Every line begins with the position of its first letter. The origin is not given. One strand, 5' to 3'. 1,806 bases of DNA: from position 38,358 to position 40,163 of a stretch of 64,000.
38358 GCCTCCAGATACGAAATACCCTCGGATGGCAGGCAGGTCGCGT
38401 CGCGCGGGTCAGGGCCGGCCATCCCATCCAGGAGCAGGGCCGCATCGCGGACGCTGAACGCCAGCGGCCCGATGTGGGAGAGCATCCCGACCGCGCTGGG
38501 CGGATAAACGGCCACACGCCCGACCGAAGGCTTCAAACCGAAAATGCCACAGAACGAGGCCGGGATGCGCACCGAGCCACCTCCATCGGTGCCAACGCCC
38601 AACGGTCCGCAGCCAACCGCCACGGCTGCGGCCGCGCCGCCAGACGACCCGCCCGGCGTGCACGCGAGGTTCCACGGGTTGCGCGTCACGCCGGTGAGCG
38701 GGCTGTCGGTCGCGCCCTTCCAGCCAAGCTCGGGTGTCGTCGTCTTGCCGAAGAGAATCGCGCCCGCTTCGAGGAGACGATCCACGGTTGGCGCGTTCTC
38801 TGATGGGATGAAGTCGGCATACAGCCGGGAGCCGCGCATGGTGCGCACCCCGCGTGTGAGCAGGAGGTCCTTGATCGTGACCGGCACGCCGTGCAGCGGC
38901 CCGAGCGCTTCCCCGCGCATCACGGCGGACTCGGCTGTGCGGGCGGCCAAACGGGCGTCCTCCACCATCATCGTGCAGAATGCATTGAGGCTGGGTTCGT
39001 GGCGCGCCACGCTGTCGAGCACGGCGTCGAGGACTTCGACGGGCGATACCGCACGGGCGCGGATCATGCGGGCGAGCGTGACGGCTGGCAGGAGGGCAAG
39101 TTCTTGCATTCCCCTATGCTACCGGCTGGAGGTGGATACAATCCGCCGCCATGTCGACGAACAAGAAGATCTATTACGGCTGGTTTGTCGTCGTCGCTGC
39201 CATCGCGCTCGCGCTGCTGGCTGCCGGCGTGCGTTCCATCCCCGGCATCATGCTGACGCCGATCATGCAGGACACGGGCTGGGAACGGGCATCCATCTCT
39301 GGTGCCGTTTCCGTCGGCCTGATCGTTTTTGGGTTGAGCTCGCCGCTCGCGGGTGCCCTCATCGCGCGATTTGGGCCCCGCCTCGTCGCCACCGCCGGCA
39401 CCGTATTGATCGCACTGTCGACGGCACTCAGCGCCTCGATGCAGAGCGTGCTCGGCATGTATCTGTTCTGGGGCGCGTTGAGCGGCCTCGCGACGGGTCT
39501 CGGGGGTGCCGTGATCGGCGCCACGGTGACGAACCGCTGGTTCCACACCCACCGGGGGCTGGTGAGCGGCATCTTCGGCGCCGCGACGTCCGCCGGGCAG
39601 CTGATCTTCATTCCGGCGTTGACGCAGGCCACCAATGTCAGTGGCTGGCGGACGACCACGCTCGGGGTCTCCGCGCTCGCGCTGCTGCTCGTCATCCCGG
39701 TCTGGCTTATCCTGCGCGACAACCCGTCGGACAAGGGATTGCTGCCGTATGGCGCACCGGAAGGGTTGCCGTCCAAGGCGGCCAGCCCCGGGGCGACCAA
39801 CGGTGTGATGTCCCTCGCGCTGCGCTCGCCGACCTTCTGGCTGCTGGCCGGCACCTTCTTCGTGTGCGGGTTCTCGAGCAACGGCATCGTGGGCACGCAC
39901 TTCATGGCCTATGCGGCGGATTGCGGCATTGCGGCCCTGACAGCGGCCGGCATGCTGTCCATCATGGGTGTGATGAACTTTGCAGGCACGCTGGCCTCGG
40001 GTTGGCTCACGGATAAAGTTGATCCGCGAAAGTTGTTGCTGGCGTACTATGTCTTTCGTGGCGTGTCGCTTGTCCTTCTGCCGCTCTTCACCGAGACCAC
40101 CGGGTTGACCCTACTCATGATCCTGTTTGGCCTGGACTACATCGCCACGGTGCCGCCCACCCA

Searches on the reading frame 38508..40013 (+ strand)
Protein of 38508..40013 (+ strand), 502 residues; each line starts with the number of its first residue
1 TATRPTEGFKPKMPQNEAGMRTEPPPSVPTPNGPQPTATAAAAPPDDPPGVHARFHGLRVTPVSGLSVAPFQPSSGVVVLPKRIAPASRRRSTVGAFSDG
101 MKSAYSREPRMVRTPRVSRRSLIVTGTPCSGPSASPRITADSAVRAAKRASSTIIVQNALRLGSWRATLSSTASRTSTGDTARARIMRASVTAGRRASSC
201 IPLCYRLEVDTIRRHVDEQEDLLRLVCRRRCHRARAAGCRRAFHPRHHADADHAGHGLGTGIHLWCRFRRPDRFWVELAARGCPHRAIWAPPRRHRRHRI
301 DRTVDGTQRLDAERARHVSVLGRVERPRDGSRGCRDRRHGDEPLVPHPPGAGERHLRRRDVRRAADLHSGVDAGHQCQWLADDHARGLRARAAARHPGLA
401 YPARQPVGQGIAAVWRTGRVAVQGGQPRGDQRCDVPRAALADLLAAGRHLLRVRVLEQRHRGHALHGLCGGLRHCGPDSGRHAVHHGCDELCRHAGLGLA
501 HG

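Call 60: search_protein_families(library=pfam, proteins=[window:38508-40013:+], max_evalue=0.0001)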
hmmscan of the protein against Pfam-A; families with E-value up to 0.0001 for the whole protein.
window:38508-40013:+ (502 aa): 0 families
